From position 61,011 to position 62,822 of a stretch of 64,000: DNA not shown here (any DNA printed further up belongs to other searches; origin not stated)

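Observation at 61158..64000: Translationally coupled Hanks kinase plus 504-aa orphan protein on an integrase island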

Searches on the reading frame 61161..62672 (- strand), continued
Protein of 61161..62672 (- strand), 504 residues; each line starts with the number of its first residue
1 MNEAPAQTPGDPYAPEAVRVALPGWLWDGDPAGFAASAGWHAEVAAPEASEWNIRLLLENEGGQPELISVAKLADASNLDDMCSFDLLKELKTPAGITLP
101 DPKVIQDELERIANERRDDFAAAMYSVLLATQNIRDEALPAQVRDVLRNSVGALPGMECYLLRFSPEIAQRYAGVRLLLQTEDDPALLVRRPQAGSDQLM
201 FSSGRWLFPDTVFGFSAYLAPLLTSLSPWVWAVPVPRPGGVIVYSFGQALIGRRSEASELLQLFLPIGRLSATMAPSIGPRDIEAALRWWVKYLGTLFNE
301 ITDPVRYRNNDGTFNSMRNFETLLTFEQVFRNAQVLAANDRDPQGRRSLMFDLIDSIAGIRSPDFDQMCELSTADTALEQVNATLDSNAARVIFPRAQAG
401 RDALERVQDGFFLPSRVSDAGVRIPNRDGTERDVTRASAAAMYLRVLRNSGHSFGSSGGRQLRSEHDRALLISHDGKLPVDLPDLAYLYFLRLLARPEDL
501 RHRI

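Call 73: find_encoding_contigs(protein=P0002, flank=5000, max_places=3)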
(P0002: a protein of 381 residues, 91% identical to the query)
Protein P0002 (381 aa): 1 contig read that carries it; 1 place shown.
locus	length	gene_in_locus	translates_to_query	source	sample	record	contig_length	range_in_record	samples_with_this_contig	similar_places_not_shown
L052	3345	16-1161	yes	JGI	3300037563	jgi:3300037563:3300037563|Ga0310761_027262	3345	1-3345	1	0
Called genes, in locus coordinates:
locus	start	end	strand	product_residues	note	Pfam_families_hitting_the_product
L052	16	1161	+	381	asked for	-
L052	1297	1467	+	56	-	-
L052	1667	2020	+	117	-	-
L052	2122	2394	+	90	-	-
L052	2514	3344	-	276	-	?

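Call 75: search_protein_families(library=pfam, proteins=[L013:3276-5939:+, L013:7349-9739:+, L020:4561-5820:+, L020:7611-8807:+, L024:3732-5471:+, L010:5580-7214:+, L010:3805-5592:+, L018:7484-9124:+, L026:3235-4545:+, L029:2949-3995:+], max_evalue=0.01)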
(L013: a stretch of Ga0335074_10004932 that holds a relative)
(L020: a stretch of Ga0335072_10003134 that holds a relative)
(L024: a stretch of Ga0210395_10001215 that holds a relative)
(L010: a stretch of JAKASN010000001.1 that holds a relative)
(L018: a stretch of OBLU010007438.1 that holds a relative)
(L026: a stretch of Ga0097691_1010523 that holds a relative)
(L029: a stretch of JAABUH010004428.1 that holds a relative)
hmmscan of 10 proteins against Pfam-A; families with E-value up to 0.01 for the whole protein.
L013:3276-5939:+ (888 aa): 3 families
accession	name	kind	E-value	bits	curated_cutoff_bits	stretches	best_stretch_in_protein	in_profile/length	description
PF13111.11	pPIWI_RE_X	-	3.3e-102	343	30.5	1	20-426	6-393/396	pPIWI_RE module N-terminal domain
PF13032.11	RNaseH_pPIWI_RE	-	2.7e-68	231.3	25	1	614-881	1-287/288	RNaseH domain of pPIWI_RE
PF18157.6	MID_pPIWI_RE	-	2.6e-21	76.8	26.6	1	472-602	2-141/141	MID domain of pPIWI_RE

L013:7349-9739:+ (797 aa): 5 families
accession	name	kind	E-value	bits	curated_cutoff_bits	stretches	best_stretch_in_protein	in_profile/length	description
PF13361.12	UvrD_C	-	3e-19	70.1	25.6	2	709-783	282-348/350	UvrD-like helicase C-terminal domain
PF00580.27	UvrD-helicase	-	2.1e-17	64.1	23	1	339-584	9-256/271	UvrD/REP helicase N-terminal domain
PF13245.12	AAA_19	-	3.7e-09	37.3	25.1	1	337-581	4-131/134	AAA domain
PF13538.12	UvrD_C_2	-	8.2e-08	32.4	27.4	1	752-780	22-51/52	UvrD-like helicase C-terminal domain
PF13401.12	AAA_22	-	0.00043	21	27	0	514-561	59-106/130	AAA domain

L020:4561-5820:+ (420 aa): 1 family
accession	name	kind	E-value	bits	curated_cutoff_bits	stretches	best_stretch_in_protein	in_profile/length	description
PF06527.16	TniQ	-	3.3e-08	34.7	27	1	117-236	1-139/142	TniQ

L020:7611-8807:+ (399 aa): 1 family
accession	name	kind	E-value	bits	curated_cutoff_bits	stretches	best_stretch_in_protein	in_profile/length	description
PF09509.15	Hypoth_Ymh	-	4.6e-22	78.6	25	1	255-369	2-119/119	Protein of unknown function (Hypoth_ymh)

L024:3732-5471:+ (580 aa): 3 families
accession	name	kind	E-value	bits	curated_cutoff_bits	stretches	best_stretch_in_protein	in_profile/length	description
PF07508.19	Recombinase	-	2e-21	76.6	21.1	1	220-348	1-102/102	Recombinase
PF00239.26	Resolvase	-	5.7e-10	39.9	23.3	1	31-181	2-143/145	Resolvase, N terminal domain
PF13408.12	Zn_ribbon_recom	-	3.6e-05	24.5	25.3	1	366-399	2-36/58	Recombinase zinc beta ribbon domain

L010:5580-7214:+ (545 aa): 11 families
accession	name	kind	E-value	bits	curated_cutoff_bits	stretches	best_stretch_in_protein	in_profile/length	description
PF00580.27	UvrD-helicase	-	2.7e-26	93.3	23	2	129-194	186-253/271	UvrD/REP helicase N-terminal domain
PF13245.12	AAA_19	-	6.7e-17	62.4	25.1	1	18-195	8-132/134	AAA domain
PF13604.12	AAA_30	-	2e-06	28.1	27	1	15-192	12-128/191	AAA domain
PF13086.12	AAA_11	-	5.3e-06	26.8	27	1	21-78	17-74/257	AAA domain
PF13401.12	AAA_22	-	3e-05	24.8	27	1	20-180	4-115/130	AAA domain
PF13538.12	UvrD_C_2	-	7.6e-05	22.9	27.4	1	477-524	8-51/52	UvrD-like helicase C-terminal domain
PF13361.12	UvrD_C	-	0.00036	20.5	25.6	1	456-524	270-345/350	UvrD-like helicase C-terminal domain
PF13191.12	AAA_16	-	0.001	20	32.6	1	15-75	18-85/167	AAA ATPase domain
PF01443.25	Viral_helicase1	-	0.007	16.6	21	0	479-526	185-228/228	Viral superfamily 1 RNA helicase core domain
PF02562.22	PhoH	-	0.0081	16.1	27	0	15-47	11-45/205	PhoH-like protein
PF20720.3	nSTAND3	-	0.0093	16.1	27.2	0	20-48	16-44/155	Novel STAND NTPase 3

L010:3805-5592:+ (596 aa): 3 families
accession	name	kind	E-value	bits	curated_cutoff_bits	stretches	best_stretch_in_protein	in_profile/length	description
PF11398.14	DUF2813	-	4e-07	30.2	21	1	18-86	1-69/372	Protein of unknown function (DUF2813)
PF20469.4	OLD-like_TOPRIM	-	0.00038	21.4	23.2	1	403-477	3-67/67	Overcoming lysogenization defect protein-like, TOPRIM domain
PF02463.25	SMC_N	-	0.0011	18.8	40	0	20-71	2-57/220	RecF/RecN/SMC N terminal domain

L018:7484-9124:+ (547 aa): 0 families

L026:3235-4545:+ (437 aa): 0 families

L029:2949-3995:+ (349 aa): 2 families
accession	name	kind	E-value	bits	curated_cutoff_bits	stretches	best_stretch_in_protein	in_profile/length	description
PF06250.17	YhcG_C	-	2.4e-51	174.1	32.5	1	176-329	1-156/157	YhcG PDDEXK nuclease domain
PF17761.7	DUF1016_N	-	4.4e-37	127.7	32.8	1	22-154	4-136/137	DUF1016 N-terminal domain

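Call 76: search_protein_families(library=pfam, alignment_id=A1, max_evalue=10)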
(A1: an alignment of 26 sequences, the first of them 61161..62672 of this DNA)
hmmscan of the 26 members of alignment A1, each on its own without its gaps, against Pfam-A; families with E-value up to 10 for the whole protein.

A. member 1, window:61161-62672:- (504 aa): 0 families

B. families by the number of members that match (of 26 scanned): 9 families
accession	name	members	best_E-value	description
PF11546.13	CompInhib_SCIN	3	0.0016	Staphylococcal complement inhibitor SCIN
PF13474.12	SnoaL_3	2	0.072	SnoaL-like domain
PF17104.11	YBL010C_LAA2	1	0.0048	YBL010C/LAA2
PF20035.4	DUF6439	1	0.0054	Family of unknown function (DUF6439)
PF17383.7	kleA_kleC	1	0.056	Uncharacterized KorC regulated protein A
PF09077.16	Phage-MuB_C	1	0.057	Mu B transposition protein, C terminal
PF07201.16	HrpJ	1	0.12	HrpJ-like domain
PF10722.14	YbjN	1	0.13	Putative bacterial sensory transduction regulator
PF03400.19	DDE_Tnp_IS1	1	0.3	IS1 transposase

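Call 78: search_protein_families(library=pfam, proteins=[P0255, L001:6055-7047:-, L008:4410-5405:+, L008:5405-5872:+, L008:5872-7893:+], max_evalue=0.01)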
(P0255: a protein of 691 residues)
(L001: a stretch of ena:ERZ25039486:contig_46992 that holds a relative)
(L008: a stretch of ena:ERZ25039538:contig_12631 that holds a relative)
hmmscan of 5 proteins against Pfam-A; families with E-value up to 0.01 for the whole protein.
P0255 (691 aa): 0 families

L001:6055-7047:- (330 aa): 0 families

L008:4410-5405:+ (332 aa): 0 families

L008:5405-5872:+ (156 aa): 0 families

L008:5872-7893:+ (674 aa): 1 family
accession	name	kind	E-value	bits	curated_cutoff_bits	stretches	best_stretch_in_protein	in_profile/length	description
PF13476.12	AAA_23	-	0.0011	20.1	27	1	24-107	16-97/201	AAA domain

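Call 83: search_protein_families(library=phrogs, proteins=[window:61161-62672:-], max_evalue=0.01)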
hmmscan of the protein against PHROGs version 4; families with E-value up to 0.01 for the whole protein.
window:61161-62672:- (504 aa): 1 family
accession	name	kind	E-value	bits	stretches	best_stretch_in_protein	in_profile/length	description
phrog_9928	-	unknown function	0.0082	16.8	0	162-184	5-25/37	-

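Call 93: search_dna_similar(query=window:61161-62672:-, collection=plasmids, mode=protein, max_evalue=0.00001, max_rows=20)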
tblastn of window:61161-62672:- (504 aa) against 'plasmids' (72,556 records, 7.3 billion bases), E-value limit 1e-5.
Records with a match: 8; places in all: 8; records where one place covers at least 80% of the query: 5.
Best place of each record, by identity: <60% 8.
By first word of the organism name: Clavibacter 2; Streptomyces 2; Rhodococcus 2; Paenarthrobacter 1; Nocardia 1.
By predicted mobility (MOB-suite, as given by PLSDB): non-mobilizable 4; mobilizable 3; conjugative 1.
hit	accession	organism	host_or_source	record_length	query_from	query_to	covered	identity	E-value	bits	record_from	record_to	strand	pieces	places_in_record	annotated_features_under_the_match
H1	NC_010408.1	Clavibacter sepedonicus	-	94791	18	478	91%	31.0%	4e-45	177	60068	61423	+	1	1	hypothetical protein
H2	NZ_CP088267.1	Clavibacter sepedonicus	Potato,tissue sample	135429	18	478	91%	31.0%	4e-45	177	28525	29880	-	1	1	hypothetical protein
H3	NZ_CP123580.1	Paenarthrobacter sp. OM7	mixed culture,soil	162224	12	479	93%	29.8%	2e-48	186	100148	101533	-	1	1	hypothetical protein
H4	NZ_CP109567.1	Nocardia sp. NBC_01377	-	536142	17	481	92%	28.8%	2e-26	146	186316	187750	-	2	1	hypothetical protein (x2)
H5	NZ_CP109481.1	Streptomyces sp. NBC_01450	-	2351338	34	479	88%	25.3%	1e-27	125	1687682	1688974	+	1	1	none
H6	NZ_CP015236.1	Rhodococcus fascians D188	Chrysanthemum x morifolium,Culture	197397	103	479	75%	25.6%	3e-29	129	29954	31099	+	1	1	hypothetical protein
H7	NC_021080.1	Rhodococcus fascians D188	-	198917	103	479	75%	25.6%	3e-29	129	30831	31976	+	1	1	hypothetical protein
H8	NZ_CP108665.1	Streptomyces globisporus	-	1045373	200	481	56%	25.7%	8e-16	88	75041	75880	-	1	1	record has no annotation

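Call 94: search_dna_similar(query=window:61161-62672:-, collection=phages, mode=protein, max_evalue=0.00001, max_rows=20)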
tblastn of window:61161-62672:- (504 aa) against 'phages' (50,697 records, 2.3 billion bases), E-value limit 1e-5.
No match.

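Call 95: get_annotated_region(hit=H1, flank=6000)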
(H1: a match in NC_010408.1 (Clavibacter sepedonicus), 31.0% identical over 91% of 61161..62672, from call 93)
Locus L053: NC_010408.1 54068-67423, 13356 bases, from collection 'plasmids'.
description: Clavibacter sepedonicus plasmid pCSL1, complete sequence
organism: Clavibacter sepedonicus (NCBI taxid 31964)
taxonomy: Bacteria; Actinomycetota; Actinomycetes; Micrococcales; Microbacteriaceae; Clavibacter; Clavibacter sepedonicus
host: -; source: -; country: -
typing (MOB-suite, as given by PLSDB): non-mobilizable
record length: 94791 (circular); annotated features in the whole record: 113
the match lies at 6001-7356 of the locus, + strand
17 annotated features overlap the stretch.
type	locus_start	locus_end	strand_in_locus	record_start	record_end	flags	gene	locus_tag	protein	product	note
CDS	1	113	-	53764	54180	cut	-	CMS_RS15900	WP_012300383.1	hypothetical protein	-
CDS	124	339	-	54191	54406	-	-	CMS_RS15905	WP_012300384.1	hypothetical protein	-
CDS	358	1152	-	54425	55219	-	-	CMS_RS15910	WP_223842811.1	hypothetical protein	-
CDS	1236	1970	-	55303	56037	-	-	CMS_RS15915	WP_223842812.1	type II secretion system F family protein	-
CDS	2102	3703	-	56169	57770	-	-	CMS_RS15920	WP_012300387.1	ATPase, T2SS/T4P/T4SS family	-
CDS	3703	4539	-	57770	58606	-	-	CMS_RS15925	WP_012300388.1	hypothetical protein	-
CDS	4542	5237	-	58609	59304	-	-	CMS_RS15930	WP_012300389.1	SAF domain-containing protein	-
CDS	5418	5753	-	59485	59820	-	-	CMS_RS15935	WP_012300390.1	winged helix-turn-helix domain-containing protein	-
CDS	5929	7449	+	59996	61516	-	-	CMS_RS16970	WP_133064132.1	hypothetical protein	-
CDS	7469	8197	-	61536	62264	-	-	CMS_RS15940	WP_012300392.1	hypothetical protein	-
CDS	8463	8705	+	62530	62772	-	-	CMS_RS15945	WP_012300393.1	hypothetical protein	-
CDS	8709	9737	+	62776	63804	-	-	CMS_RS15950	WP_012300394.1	conjugal transfer protein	-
CDS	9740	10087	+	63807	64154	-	-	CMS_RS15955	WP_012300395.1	hypothetical protein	-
CDS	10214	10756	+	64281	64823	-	-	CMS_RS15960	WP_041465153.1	hypothetical protein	-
CDS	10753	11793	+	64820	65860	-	-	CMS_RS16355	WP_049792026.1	hypothetical protein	-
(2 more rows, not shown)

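Call 96: get_annotated_region(hit=H3, flank=6000)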
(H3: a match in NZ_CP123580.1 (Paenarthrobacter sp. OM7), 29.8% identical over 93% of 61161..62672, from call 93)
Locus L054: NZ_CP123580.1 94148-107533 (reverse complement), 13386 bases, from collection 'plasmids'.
description: Paenarthrobacter sp. OM7 plasmid unnamed, complete sequence
organism: Paenarthrobacter sp. OM7 (NCBI taxid 3041264)
taxonomy: Bacteria; Actinomycetota; Actinomycetes; Micrococcales; Micrococcaceae; Paenarthrobacter; Paenarthrobacter sp. OM7
host: -; source: mixed culture,soil; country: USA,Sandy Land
typing (MOB-suite, as given by PLSDB): conjugative; replicon rep_cluster_1668; relaxase MOBP; mating-pair formation MPF_T
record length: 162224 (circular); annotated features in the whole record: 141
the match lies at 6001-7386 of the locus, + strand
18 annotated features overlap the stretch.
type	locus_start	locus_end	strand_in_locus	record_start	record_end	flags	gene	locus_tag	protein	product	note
CDS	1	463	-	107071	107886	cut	-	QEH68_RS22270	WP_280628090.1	carbohydrate ABC transporter permease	-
CDS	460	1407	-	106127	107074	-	-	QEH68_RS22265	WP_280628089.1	sugar ABC transporter permease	-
CDS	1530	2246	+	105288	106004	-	-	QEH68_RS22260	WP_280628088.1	MgtC/SapB family protein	-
CDS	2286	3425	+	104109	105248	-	-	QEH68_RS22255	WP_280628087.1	LacI family DNA-binding transcriptional regulator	GO:0006351 - DNA-templated transcription [Evidence IEA]; GO:0045892 - negative regulation of DNA-templated ...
CDS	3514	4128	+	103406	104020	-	-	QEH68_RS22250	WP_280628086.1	2'-5' RNA ligase family protein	-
CDS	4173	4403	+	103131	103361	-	-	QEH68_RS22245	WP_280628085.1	hypothetical protein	-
CDS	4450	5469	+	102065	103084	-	galE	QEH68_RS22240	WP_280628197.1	UDP-glucose 4-epimerase GalE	GO:0006012 - galactose metabolic process [Evidence IEA]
CDS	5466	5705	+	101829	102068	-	-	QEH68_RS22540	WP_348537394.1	SOS response-associated peptidase family protein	GO:0006974 - DNA damage response [Evidence IEA]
CDS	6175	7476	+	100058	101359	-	-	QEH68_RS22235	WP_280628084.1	hypothetical protein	-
CDS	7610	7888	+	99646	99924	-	-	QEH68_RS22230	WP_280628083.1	hypothetical protein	-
CDS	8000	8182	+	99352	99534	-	-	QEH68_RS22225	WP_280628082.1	DUF1508 domain-containing protein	-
CDS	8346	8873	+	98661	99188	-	-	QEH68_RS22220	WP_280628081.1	hypothetical protein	-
CDS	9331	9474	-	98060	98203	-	-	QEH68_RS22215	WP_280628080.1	hypothetical protein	-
CDS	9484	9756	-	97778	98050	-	-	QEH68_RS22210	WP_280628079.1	hypothetical protein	-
CDS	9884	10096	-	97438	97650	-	-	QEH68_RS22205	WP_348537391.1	hypothetical protein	-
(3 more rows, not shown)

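Call 97: get_annotated_region(hit=H6, flank=6000)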
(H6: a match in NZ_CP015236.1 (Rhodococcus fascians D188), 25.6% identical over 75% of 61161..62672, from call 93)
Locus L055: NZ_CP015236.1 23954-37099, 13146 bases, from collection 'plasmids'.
description: Rhodococcus fascians D188 plasmid pFiD188, complete sequence
organism: Rhodococcus fascians D188 (NCBI taxid 1051973)
taxonomy: Bacteria; Actinomycetota; Actinomycetes; Mycobacteriales; Nocardiaceae; Rhodococcus; Rhodococcus fascians; Rhodococcus fascians D188
host: -; source: Chrysanthemum x morifolium,Culture; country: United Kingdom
typing (MOB-suite, as given by PLSDB): non-mobilizable
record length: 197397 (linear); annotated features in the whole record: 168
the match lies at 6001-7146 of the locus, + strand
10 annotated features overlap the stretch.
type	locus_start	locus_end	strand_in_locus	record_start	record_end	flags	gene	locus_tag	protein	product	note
CDS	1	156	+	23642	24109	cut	-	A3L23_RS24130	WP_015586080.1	pilus assembly protein TadG-related protein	-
CDS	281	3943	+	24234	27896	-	-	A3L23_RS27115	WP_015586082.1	LysM peptidoglycan-binding domain-containing protein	-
CDS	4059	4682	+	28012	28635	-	-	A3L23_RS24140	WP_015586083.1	hypothetical protein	-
CDS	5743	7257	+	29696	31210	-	-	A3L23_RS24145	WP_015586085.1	hypothetical protein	-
CDS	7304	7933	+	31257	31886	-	-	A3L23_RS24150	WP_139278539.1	hypothetical protein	-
CDS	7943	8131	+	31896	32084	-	-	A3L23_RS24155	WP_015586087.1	hypothetical protein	-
CDS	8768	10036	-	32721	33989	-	bcmE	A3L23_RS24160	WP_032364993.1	thiamine pyridinylase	GO:0009230 - thiamine catabolic process [Evidence IEA]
CDS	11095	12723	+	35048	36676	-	-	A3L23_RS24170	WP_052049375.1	hypothetical protein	-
CDS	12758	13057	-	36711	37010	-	-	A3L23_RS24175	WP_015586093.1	hypothetical protein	-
CDS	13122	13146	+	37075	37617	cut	-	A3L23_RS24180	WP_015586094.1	hypothetical protein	-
